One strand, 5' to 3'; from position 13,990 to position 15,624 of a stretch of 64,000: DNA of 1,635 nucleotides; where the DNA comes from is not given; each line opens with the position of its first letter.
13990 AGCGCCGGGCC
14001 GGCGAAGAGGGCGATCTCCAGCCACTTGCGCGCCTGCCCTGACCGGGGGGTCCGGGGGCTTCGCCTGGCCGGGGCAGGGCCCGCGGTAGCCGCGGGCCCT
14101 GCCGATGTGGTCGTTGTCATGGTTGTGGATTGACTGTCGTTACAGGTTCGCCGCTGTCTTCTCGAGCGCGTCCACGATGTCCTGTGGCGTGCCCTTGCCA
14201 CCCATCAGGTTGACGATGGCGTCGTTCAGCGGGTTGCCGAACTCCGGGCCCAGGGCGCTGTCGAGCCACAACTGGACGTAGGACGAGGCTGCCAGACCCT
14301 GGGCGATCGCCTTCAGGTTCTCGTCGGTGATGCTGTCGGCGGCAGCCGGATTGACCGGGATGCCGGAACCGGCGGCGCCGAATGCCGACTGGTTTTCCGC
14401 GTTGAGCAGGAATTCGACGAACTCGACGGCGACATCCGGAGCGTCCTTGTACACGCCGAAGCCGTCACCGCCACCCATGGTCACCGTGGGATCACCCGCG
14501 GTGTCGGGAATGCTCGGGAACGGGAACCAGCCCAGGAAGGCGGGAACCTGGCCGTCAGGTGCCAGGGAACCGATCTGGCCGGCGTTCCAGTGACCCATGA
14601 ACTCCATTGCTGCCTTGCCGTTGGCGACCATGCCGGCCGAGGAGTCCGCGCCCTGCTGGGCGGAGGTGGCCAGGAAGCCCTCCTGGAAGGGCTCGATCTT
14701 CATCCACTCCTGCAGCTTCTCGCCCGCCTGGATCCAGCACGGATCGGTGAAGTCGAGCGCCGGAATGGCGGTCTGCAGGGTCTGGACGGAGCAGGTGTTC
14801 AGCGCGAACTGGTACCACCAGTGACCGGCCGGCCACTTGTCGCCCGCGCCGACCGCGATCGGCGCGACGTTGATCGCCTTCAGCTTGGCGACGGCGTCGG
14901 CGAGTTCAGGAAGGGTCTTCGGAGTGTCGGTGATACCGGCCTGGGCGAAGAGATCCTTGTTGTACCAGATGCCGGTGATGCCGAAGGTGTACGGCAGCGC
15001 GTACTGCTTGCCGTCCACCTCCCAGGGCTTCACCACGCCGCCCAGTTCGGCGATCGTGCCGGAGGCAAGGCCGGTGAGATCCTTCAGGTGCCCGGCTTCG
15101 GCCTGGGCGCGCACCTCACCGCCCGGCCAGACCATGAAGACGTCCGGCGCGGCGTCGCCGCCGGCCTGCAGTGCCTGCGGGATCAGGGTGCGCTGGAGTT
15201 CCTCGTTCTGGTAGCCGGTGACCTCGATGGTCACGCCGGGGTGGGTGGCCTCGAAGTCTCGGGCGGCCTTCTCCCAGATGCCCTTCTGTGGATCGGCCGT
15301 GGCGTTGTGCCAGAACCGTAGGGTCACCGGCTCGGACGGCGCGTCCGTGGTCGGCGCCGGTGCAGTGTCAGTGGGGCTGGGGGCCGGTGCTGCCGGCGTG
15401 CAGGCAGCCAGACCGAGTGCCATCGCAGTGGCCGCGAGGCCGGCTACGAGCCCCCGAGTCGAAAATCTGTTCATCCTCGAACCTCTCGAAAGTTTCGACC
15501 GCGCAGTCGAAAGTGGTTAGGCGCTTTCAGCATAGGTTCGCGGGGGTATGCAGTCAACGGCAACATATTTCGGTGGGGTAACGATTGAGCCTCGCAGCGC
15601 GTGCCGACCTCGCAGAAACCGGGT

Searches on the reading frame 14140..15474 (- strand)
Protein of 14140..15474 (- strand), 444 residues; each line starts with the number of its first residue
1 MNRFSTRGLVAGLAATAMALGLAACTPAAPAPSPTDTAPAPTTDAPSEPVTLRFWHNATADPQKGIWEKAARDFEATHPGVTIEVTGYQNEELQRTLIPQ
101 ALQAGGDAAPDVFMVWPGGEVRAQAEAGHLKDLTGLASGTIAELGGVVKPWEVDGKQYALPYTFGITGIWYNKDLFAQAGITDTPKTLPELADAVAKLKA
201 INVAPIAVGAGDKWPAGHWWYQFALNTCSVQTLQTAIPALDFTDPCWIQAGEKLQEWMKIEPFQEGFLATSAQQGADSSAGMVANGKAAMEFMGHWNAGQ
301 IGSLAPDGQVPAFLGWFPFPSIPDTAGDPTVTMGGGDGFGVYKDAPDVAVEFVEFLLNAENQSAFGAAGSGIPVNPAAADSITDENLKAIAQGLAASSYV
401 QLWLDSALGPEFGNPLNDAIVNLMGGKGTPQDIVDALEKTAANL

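Call 52: search_protein_families(library=pfam, proteins=[window:14140-15474:-], max_evalue=0.0001)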
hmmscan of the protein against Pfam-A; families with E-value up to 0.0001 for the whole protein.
window:14140-15474:- (444 aa): 2 families
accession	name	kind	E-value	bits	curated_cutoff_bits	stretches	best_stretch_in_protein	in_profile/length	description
PF01547.30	SBP_bac_1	-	1.7e-38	133.8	26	1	65-362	9-306/307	Bacterial extracellular solute-binding protein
PF13416.11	SBP_bac_8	-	1.4e-29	104.2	27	1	69-382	1-269/279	Bacterial extracellular solute-binding protein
